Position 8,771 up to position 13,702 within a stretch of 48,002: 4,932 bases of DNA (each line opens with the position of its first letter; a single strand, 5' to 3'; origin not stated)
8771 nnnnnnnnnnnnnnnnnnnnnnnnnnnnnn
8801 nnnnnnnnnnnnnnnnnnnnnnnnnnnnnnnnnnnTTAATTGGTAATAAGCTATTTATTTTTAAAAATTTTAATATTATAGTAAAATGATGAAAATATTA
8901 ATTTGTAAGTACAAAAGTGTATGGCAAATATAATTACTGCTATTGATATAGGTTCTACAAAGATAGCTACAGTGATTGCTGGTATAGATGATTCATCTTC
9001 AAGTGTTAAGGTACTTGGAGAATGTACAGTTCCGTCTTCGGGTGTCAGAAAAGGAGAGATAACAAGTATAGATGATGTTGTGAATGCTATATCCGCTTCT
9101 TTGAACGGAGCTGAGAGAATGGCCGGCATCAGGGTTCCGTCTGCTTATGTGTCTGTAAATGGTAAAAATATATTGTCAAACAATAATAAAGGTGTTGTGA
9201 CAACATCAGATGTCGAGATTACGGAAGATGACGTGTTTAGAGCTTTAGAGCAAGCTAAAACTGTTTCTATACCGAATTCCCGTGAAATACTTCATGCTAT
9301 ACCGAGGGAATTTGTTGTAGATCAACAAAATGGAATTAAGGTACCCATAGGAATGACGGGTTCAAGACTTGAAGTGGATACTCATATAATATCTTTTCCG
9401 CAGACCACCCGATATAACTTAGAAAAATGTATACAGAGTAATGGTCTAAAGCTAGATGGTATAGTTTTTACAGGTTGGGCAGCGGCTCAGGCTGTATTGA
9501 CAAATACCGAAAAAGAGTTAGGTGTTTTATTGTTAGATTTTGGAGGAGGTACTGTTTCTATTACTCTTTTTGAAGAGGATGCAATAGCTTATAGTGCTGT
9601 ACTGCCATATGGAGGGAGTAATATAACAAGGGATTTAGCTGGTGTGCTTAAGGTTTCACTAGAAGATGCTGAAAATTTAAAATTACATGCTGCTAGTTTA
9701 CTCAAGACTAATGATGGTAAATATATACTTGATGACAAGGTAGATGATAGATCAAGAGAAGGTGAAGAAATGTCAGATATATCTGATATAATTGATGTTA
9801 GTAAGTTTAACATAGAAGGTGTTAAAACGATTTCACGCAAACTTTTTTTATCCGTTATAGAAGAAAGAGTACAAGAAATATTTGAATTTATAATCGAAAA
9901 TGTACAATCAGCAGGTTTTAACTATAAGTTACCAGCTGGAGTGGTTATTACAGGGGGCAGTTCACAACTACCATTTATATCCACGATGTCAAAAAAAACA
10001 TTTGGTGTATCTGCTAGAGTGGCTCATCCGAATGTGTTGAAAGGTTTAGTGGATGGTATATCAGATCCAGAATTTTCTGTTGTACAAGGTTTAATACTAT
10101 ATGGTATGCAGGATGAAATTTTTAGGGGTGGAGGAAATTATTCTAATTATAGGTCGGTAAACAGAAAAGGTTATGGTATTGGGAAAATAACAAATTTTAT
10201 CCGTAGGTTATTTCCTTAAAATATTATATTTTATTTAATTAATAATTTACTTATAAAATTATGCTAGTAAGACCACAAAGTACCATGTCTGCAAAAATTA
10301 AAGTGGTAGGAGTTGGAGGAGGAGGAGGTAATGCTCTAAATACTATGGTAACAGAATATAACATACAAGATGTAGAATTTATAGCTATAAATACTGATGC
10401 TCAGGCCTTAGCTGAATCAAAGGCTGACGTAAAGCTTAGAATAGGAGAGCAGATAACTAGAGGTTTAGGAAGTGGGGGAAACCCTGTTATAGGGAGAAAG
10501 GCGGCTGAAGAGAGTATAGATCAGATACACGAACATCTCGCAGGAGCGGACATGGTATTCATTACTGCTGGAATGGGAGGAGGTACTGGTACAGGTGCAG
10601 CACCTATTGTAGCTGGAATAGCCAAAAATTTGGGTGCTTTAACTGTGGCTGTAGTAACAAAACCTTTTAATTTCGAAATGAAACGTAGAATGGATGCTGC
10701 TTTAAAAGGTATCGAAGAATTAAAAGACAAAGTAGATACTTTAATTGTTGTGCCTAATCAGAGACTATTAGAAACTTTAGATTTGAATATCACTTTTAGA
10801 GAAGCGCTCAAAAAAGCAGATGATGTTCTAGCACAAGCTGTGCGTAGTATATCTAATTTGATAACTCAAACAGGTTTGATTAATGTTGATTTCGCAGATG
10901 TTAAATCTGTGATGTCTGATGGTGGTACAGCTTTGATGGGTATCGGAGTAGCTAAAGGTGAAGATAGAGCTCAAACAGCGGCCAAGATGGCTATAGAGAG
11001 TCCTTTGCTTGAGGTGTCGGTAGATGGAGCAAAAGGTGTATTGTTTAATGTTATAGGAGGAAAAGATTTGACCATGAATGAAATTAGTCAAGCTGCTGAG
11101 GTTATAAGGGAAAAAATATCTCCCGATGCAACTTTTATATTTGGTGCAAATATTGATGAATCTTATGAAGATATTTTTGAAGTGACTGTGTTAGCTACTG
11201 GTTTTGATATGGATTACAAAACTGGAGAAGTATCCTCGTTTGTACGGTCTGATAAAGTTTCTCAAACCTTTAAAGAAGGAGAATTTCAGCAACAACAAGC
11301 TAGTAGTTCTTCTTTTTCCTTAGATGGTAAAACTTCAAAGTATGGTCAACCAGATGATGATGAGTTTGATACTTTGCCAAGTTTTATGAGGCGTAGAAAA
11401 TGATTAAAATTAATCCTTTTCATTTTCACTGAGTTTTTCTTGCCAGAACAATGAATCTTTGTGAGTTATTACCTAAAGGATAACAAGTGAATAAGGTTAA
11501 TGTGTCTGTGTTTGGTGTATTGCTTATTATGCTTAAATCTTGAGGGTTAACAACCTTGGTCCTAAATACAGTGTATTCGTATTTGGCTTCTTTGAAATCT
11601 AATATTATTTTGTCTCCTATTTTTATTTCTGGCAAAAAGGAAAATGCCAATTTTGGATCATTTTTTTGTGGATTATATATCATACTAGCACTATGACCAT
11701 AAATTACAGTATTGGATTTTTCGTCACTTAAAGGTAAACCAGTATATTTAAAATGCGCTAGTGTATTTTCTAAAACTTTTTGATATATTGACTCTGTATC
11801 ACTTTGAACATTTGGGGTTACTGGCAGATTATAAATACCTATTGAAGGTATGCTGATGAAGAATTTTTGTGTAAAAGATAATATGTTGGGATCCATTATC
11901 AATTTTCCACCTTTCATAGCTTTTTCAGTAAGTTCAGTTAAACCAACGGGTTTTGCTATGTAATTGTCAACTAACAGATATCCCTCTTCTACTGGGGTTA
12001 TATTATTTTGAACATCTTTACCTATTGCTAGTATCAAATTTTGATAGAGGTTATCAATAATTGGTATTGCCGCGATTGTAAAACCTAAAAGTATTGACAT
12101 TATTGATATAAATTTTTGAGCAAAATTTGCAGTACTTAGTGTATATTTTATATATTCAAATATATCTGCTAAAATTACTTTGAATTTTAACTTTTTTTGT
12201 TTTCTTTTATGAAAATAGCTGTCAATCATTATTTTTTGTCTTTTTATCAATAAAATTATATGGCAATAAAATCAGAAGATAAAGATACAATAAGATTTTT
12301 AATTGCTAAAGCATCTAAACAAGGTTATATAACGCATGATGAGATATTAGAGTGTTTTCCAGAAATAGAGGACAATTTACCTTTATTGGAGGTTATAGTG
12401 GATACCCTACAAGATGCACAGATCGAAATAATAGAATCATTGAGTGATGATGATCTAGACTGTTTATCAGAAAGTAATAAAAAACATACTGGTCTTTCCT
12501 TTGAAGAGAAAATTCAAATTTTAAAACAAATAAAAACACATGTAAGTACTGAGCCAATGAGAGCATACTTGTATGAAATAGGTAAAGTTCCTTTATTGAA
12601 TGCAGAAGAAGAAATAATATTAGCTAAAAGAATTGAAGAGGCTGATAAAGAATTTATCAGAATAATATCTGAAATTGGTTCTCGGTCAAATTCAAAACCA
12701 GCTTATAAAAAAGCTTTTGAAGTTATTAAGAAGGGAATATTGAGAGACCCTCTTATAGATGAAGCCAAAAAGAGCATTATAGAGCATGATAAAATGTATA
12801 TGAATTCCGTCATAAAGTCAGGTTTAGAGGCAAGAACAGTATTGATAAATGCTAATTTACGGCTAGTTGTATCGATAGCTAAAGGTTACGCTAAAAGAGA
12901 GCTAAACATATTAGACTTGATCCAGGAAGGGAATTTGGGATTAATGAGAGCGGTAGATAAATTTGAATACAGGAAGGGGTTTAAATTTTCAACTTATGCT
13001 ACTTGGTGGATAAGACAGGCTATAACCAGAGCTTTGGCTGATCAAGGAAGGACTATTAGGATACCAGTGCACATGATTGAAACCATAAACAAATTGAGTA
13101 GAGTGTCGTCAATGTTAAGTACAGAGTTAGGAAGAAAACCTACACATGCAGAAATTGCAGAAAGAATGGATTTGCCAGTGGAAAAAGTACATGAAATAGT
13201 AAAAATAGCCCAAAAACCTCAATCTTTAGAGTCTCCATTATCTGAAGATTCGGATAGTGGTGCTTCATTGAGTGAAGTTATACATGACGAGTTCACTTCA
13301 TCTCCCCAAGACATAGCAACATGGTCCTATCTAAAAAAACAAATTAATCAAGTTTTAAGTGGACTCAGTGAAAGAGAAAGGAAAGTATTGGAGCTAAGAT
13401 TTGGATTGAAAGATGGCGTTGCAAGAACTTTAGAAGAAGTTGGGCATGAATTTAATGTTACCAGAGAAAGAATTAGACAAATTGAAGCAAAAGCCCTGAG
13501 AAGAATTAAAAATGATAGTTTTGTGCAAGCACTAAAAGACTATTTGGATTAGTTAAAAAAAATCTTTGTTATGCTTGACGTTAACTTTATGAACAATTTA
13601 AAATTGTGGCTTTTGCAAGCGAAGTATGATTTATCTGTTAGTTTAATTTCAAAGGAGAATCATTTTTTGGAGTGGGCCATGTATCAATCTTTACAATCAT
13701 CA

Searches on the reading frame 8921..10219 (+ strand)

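Call 9: search_protein_families(library=pfam, max_evalue=0.001, proteins=[window:8921-10219:+])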
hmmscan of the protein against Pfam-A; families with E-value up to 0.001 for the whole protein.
window:8921-10219:+ (432 aa): 5 families
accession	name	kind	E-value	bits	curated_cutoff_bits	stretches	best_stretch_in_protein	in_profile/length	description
PF14450.12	FtsA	-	3.1e-28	99.1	31.8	2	204-390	2-127/127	Cell division protein FtsA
PF02491.25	SHS2_FTSA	-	4.6e-28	97.8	25.4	1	81-157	1-78/79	SHS2 domain inserted in FTSA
PF11104.14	PilM_2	-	1.5e-07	31.1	27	0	189-256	169-236/340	Type IV pilus assembly protein PilM;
PF06723.19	MreB_Mbl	-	0.00012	21.5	27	1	181-370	126-306/327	MreB/Mbl protein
PF00012.26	HSP70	-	0.00012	20.9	20.6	0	299-363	288-352/599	Hsp70 protein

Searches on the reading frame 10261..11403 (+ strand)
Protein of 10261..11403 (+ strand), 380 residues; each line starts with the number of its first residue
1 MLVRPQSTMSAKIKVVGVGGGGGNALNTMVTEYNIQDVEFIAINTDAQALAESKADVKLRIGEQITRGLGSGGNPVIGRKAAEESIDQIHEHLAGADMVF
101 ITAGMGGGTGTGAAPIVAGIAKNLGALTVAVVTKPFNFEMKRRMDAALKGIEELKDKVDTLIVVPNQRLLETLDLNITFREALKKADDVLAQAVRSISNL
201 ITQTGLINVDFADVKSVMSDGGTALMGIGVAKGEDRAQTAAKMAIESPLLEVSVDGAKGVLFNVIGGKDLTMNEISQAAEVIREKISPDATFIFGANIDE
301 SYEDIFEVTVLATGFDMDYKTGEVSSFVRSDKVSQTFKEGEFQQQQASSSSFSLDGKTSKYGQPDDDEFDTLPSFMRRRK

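Call 9: search_protein_families(library=pfam, max_evalue=0.001, proteins=[window:10261-11403:+])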
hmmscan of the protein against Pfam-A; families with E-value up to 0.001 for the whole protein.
window:10261-11403:+ (380 aa): 2 families
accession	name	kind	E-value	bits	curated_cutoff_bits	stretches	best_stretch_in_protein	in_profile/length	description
PF00091.31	Tubulin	-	5.8e-52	177.2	33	1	12-173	1-189/190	Tubulin/FtsZ family, GTPase domain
PF12327.13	FtsZ_C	-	4.4e-34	117.1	27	1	222-316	1-95/95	FtsZ family, C-terminal domain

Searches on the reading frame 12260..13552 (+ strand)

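Call 9: search_protein_families(library=pfam, max_evalue=0.001, proteins=[window:12260-13552:+])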
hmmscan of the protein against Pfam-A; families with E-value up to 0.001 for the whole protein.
window:12260-13552:+ (430 aa): 6 families
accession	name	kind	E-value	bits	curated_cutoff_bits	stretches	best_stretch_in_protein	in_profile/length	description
PF04542.20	Sigma70_r2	-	1.3e-22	79.7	24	1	195-265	1-71/71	Sigma-70 region 2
PF04539.22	Sigma70_r3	-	4e-21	75.4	25.3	1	274-351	1-76/78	Sigma-70 region 3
PF04545.22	Sigma70_r4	-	4.8e-21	74.5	24.1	1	365-417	1-49/50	Sigma-70, region 4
PF00140.25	Sigma70_r1_2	-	3.7e-13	49.6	22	1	99-131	2-34/34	Sigma-70 factor, region 1.2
PF03979.19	Sigma70_r1_1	-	6.3e-10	39.3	22.5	1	7-75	3-70/81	Sigma-70 factor, region 1.1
PF08281.18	Sigma70_r4_2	-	0.00069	19.7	25.7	0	361-381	3-23/54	Sigma-70, region 4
